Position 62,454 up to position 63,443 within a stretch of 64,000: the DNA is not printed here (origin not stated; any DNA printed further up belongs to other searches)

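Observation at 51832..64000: Non-cellulosomal cohesin-dockerin surface assembly built on cadherin-like repeats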

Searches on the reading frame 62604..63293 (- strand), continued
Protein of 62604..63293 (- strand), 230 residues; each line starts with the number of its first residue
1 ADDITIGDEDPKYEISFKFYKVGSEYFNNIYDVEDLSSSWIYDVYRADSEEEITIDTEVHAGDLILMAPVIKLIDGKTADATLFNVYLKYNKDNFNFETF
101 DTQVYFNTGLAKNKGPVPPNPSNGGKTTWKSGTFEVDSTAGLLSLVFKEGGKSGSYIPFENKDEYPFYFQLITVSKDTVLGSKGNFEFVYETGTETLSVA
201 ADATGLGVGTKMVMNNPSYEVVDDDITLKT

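Call 72: fold_search(model_id=the predicted structure, library=pdb)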
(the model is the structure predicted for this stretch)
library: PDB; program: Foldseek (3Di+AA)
matches with E <= 10: 1618; with E <= 0.001: 53
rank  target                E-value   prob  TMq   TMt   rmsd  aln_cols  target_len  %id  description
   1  5lxv_C                3.3e-07  1.00  0.50  0.63   5.9       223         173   11  Crystal structure of Ruminococcus flavefaciens scaffoldin C cohesin in complex with a dockerin from an uncharacterized (released 2016-10-19)
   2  5lxv_A                1.2e-06  1.00  0.50  0.64   5.8       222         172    9  Crystal structure of Ruminococcus flavefaciens scaffoldin C cohesin in complex with a dockerin from an uncharacterized (released 2016-10-19)
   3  2jh2_C                7.8e-06  1.00  0.34  0.54   6.0       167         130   13  X-ray crystal structure of a cohesin-like module from Clostridium perfringens (released 2007-11-06)
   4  2jh2_A                8.2e-06  1.00  0.35  0.54   5.5       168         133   11  X-ray crystal structure of a cohesin-like module from Clostridium perfringens (released 2007-11-06)
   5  2jh2_B                1.6e-05  1.00  0.34  0.52   9.0       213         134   11  X-ray crystal structure of a cohesin-like module from Clostridium perfringens (released 2007-11-06)
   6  5k39_A                1.7e-05  1.00  0.41  0.53   6.0       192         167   14  THE TYPE II COHESIN DOCKERIN COMPLEX FROM CLOSTRIDIUM THERMOCELLUM (released 2017-03-29)
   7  4dh2_C                2.5e-05  1.00  0.44  0.62   4.2       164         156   11  Crystal structure of Coh-OlpC(Cthe_0452)-Doc435(Cthe_0435) complex: A novel type I Cohesin-Dockerin complex from Clost (released 2012-11-28)
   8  6kge_A                2.7e-05  1.00  0.43  0.66   4.7       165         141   13  Crystal structure of CaDoc0917(R16D)-CaCohA2 complex at pH 5.5 (released 2020-07-08)
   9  3kcp_A                3.2e-05  1.00  0.39  0.31   6.4       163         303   11  Crystal structure of interacting Clostridium thermocellum multimodular components (released 2010-02-09)
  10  3ghp_A                3.3e-05  1.00  0.42  0.49   6.8       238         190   12  Structure of the second type II cohesin module from the adaptor ScaA scaffoldin of Acetivibrio cellulolyticus (includi (released 2009-06-23)
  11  6kgd_A                3.9e-05  1.00  0.45  0.66   4.5       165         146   14  Crystal structure of CaDoc0917(R49D)-CaCohA2 complex at pH 8.0 (released 2020-07-08)
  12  6kgf_C                4.1e-05  1.00  0.44  0.65   4.6       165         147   13  Crystal structure of CaDoc0917(R16D)-CaCohA2 complex at pH 8.2 (released 2020-07-08)
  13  6kgc_A                4.8e-05  1.00  0.40  0.60   6.5       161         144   14  Crystal structure of CaDoc0917(R49D)-CaCohA2 complex at pH 5.4 (released 2020-07-08)
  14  4dh2_A                6.0e-05  1.00  0.47  0.65   5.1       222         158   10  Crystal structure of Coh-OlpC(Cthe_0452)-Doc435(Cthe_0435) complex: A novel type I Cohesin-Dockerin complex from Clost (released 2012-11-28)
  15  4fl4_I                6.7e-05  1.00  0.40  0.31   6.6       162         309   12  Scaffoldin conformation and dynamics revealed by a ternary complex from the Clostridium thermocellum cellulosome (released 2012-06-27)
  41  4n2o_G                3.9e-04  1.00  0.37  0.42   9.3       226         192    8  Structure of a novel autonomous cohesin protein from Ruminococcus flavefaciens (released 2013-12-18)
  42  4n2o_F                4.4e-04  1.00  0.38  0.43   8.9       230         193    8  Structure of a novel autonomous cohesin protein from Ruminococcus flavefaciens (released 2013-12-18)
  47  4n2o_A                5.4e-04  1.00  0.38  0.43   8.9       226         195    8  Structure of a novel autonomous cohesin protein from Ruminococcus flavefaciens (released 2013-12-18)
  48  4n2o_C                6.1e-04  1.00  0.35  0.41   9.3       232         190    8  Structure of a novel autonomous cohesin protein from Ruminococcus flavefaciens (released 2013-12-18)
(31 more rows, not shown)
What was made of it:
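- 62619..63290 (-): N-terminal divergent cohesin-fold module of the giant (CohN, aa 32-255). It follows a signal peptide encoded at 63291-63383. All top 50 Foldseek PDB matches are cohesins; the best is 5lxv_C at E=3.3e-7 (call 72).
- On Cohesin module (Pfam PF00963): All top 50 Foldseek PDB matches are cohesins, with E down to 3.3e-7 and target-normalised TM-scores mostly 0.4-0.66 (call 72).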

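Call 75: search_protein_families(library=pfam, proteins=[P0013, P0058, P0032, P0040, P0041, P0053], max_evalue=0.001)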
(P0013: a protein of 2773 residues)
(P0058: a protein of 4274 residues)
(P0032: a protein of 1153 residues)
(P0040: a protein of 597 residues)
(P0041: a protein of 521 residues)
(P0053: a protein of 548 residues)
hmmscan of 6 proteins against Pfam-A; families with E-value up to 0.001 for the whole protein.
P0013 (2773 aa): 3 families
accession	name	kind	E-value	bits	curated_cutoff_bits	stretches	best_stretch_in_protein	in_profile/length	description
PF12733.13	Cadherin-like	-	1.2e-103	340.2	24.2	12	2104-2172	10-89/89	Cadherin-like beta sandwich domain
PF12810.13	ALK_LTK_GRD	-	1.6e-66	225.2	24.5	2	245-488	8-242/243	ALK/LTK, Glycine-rich domain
PF00404.24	Dockerin_1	-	3.8e-08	33.8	22.9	1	2711-2765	2-56/57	Dockerin type I domain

P0058 (4274 aa): 3 families
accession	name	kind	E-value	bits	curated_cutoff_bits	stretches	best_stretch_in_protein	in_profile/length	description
PF12733.13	Cadherin-like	-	1.3e-232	753.5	24.2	29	2968-3036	10-88/89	Cadherin-like beta sandwich domain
PF02368.24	Big_2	-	1.1e-10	41.8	22.8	1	4038-4103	2-67/79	Bacterial Ig-like domain (group 2)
PF00404.24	Dockerin_1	-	1.5e-07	32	22.9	1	4209-4263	2-56/57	Dockerin type I domain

P0032 (1153 aa): 3 families
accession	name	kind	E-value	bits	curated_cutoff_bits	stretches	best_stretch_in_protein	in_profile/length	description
PF09373.15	PMBR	-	1.3e-14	53.9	24.9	0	130-152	5-27/33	Pseudomurein-binding repeat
PF00404.24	Dockerin_1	-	6.1e-12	46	22.9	1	1097-1152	2-57/57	Dockerin type I domain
PF00963.24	Cohesin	-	7.8e-06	26.6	24.1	1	369-462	9-106/139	Cohesin domain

P0040 (597 aa): 4 families
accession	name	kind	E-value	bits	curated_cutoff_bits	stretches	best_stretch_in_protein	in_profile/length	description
PF12733.13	Cadherin-like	-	7.3e-27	94.1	24.2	3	30-100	9-89/89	Cadherin-like beta sandwich domain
PF00404.24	Dockerin_1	-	1.3e-10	41.7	22.9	1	535-590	2-57/57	Dockerin type I domain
PF02368.24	Big_2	-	6.5e-08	32.9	22.8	1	369-441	4-78/79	Bacterial Ig-like domain (group 2)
PF21461.3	HL_N-beta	-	0.00089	19.4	27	0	406-442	19-53/57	Hyaluronate lyase, N-terminal beta-sheet domain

P0041 (521 aa): 2 families
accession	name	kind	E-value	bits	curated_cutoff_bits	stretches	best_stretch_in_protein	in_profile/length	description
PF12733.13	Cadherin-like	-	1.8e-24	86.4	24.2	3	18-89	9-89/89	Cadherin-like beta sandwich domain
PF00404.24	Dockerin_1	-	4.8e-12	46.3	22.9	1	459-513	2-56/57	Dockerin type I domain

P0053 (548 aa): 3 families
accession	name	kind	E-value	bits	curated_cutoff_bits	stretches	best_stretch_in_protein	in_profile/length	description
PF12733.13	Cadherin-like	-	5.6e-25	88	24.2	2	58-135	4-88/89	Cadherin-like beta sandwich domain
PF00404.24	Dockerin_1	-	2.9e-06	27.8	22.9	1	486-541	2-57/57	Dockerin type I domain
PF02368.24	Big_2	-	4.1e-06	27.1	22.8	1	316-374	3-61/79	Bacterial Ig-like domain (group 2)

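Call 91: find_encoding_contigs(protein=P0023, flank=10000, max_places=2)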
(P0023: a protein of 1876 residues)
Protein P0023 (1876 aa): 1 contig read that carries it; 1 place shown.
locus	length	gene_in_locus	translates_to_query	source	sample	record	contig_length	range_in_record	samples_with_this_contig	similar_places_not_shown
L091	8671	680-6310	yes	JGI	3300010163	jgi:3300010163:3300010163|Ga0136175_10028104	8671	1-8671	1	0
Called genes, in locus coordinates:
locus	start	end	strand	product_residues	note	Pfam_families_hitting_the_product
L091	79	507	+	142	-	PF05103:DivIVA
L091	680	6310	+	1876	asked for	PF12733:Cadherin-like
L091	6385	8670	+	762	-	?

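Call 92: find_encoding_contigs(protein=P0050, flank=10000, max_places=2)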
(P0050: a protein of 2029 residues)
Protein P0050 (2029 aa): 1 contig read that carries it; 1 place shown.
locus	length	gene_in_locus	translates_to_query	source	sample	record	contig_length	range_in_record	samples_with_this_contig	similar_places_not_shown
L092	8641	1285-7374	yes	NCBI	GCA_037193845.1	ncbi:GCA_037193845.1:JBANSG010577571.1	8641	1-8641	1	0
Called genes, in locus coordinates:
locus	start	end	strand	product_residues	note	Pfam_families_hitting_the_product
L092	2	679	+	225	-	?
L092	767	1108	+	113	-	-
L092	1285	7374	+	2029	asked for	PF12733:Cadherin-like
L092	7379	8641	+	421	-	?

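Call 93: find_encoding_contigs(protein=P0104, flank=10000, max_places=2)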
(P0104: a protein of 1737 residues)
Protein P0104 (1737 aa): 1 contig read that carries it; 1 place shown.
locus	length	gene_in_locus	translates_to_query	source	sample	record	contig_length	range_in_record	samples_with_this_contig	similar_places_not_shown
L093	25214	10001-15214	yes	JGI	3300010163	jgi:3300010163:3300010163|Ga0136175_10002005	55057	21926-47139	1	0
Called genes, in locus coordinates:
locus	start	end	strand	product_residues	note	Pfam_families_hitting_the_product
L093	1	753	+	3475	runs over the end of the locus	PF12810:ALK_LTK_GRD, PF12733:Cadherin-like (weak), PF12810:ALK_LTK_GRD, PF12733:Cadherin-like, PF00404:Dockerin_1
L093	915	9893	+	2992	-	PF12810:ALK_LTK_GRD, PF12733:Cadherin-like, PF00404:Dockerin_1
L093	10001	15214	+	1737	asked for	PF12733:Cadherin-like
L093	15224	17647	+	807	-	PF12733:Cadherin-like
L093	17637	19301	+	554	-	PF12733:Cadherin-like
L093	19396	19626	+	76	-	PF04964:Flp_Fap (weak)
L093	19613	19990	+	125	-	PF07811:TadE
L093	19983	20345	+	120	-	-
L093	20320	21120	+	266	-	PF10609:ParA, PF13614:AAA_31, PF01656:CbiA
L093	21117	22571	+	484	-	PF00437:T2SSE, PF27713:UCP018868 (weak)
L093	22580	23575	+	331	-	PF00482:T2SSF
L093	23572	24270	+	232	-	PF00482:T2SSF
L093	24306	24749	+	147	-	-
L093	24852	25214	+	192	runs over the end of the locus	PF09335:VTT_dom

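Call 97: search_protein_families(library=pfam, proteins=[P0014, P0015, P0030, P0042, P0044, P0052, P0060, P0067, P0103, P0113], max_evalue=0.0001)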
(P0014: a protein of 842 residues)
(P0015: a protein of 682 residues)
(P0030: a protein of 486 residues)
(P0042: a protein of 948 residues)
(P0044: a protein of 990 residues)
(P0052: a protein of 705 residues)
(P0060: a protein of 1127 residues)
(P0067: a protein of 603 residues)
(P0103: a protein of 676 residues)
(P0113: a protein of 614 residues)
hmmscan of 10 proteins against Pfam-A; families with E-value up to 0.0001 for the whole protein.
P0014 (842 aa): 1 family
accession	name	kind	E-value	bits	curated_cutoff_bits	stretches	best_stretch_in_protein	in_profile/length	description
PF00404.24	Dockerin_1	-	3.5e-20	72.4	22.9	2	365-420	1-56/57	Dockerin type I domain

P0015 (682 aa): 3 families
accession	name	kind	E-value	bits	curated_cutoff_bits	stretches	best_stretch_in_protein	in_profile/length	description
PF00404.24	Dockerin_1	-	1.9e-19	70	22.9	0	618-663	2-48/57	Dockerin type I domain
PF13517.12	FG-GAP_3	-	2.2e-11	44.6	26.9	0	243-295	16-58/61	FG-GAP-like repeat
PF13202.12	EF-hand_5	-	1.1e-06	28.3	25.9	0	287-301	9-23/25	EF hand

P0030 (486 aa): 1 family
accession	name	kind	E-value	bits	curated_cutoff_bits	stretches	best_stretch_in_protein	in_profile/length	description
PF00404.24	Dockerin_1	-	8.7e-18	64.7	22.9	2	428-482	2-55/57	Dockerin type I domain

P0042 (948 aa): 2 families
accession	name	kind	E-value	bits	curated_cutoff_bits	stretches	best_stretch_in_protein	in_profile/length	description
PF00404.24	Dockerin_1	-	7.3e-16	58.6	22.9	1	853-909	1-56/57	Dockerin type I domain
PF00963.24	Cohesin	-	8.3e-08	33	24.1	1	63-151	13-106/139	Cohesin domain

P0044 (990 aa): 3 families
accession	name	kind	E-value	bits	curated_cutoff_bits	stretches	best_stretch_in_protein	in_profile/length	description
PF13306.12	LRR_5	-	3.6e-89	295.6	27.7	4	422-524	23-123/127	BspA type Leucine rich repeat region (6 copies)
PF00404.24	Dockerin_1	-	2.7e-19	69.6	22.9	2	115-169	2-56/57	Dockerin type I domain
PF13855.12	LRR_8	-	1.6e-13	50.6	27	0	537-582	14-60/61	Leucine rich repeat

P0052 (705 aa): 2 families
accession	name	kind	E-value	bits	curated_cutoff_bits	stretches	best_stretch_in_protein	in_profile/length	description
PF09603.15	Fib_succ_major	-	4.1e-06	27.6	33.9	1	511-703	6-186/187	Fibrobacter succinogenes major domain (Fib_succ_major)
PF00404.24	Dockerin_1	-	1.6e-05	25.5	22.9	1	137-191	2-56/57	Dockerin type I domain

P0060 (1127 aa): 3 families
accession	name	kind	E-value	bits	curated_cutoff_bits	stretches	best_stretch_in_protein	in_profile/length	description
PF12733.13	Cadherin-like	-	7.4e-38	129.3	24.2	2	610-690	1-88/89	Cadherin-like beta sandwich domain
PF00404.24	Dockerin_1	-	1.4e-07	32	22.9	1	1053-1107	2-56/57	Dockerin type I domain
PF02368.24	Big_2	-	3e-05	24.3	22.8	1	892-959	16-76/79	Bacterial Ig-like domain (group 2)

P0067 (603 aa): 3 families
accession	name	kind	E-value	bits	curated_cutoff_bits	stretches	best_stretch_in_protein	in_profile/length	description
PF01833.30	TIG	-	9.1e-12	45.3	20.9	1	198-270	1-78/84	IPT/TIG domain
PF09603.15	Fib_succ_major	-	5.9e-11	43.4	33.9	1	413-603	2-187/187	Fibrobacter succinogenes major domain (Fib_succ_major)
PF00404.24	Dockerin_1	-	6.5e-07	29.9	22.9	1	126-180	2-56/57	Dockerin type I domain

P0103 (676 aa): 1 family
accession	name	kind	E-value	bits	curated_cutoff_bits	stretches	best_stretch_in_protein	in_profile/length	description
PF12733.13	Cadherin-like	-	1.5e-37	128.3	24.2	2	86-166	1-89/89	Cadherin-like beta sandwich domain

P0113 (614 aa): 0 families
